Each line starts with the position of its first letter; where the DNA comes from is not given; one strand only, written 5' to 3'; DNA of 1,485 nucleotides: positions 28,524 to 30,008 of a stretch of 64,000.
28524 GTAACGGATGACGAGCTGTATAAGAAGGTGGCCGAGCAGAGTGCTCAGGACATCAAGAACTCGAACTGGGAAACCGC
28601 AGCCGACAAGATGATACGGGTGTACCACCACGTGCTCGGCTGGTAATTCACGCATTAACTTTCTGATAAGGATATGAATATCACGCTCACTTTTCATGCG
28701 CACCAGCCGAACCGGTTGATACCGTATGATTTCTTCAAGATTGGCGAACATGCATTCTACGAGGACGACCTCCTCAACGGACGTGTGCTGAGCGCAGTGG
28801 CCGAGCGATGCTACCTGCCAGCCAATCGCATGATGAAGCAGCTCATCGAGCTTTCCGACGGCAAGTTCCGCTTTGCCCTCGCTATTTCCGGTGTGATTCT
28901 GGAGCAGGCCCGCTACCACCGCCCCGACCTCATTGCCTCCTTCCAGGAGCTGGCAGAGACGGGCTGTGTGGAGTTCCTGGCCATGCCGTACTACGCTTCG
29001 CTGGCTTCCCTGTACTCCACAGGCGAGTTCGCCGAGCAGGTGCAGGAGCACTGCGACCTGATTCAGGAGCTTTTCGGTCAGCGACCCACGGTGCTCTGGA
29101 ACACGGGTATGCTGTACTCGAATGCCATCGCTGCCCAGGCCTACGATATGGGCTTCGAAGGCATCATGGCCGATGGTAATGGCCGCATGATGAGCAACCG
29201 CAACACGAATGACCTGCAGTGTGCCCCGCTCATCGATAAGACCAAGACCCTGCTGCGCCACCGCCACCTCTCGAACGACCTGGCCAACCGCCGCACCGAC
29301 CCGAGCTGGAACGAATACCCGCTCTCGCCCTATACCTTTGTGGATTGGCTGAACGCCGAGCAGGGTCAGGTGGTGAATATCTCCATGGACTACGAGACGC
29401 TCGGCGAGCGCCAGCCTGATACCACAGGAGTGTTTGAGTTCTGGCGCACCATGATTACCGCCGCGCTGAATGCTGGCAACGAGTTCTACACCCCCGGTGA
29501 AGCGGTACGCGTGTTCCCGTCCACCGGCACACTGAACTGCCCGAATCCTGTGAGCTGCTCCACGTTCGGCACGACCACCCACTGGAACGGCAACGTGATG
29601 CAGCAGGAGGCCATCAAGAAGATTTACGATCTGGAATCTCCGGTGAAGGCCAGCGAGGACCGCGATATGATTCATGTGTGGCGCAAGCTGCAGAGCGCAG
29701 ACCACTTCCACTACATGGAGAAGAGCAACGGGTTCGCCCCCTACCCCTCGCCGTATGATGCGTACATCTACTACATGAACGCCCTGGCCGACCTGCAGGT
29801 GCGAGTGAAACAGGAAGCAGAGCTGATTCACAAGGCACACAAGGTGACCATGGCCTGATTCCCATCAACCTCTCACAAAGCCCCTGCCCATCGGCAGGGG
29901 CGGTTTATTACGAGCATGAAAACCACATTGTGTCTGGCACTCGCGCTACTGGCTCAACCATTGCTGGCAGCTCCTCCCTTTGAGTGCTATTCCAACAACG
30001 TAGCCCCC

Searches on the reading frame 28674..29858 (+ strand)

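Call 4: search_protein_families(library=pfam, proteins=[window:28674-29858:+])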
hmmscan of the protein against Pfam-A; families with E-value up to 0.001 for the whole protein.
window:28674-29858:+ (394 aa): 1 family
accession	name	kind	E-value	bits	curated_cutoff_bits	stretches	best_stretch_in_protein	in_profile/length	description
PF03065.20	Glyco_hydro_57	-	1.1e-52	179.6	21.2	1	5-287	2-288/291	Glycosyl hydrolase family 57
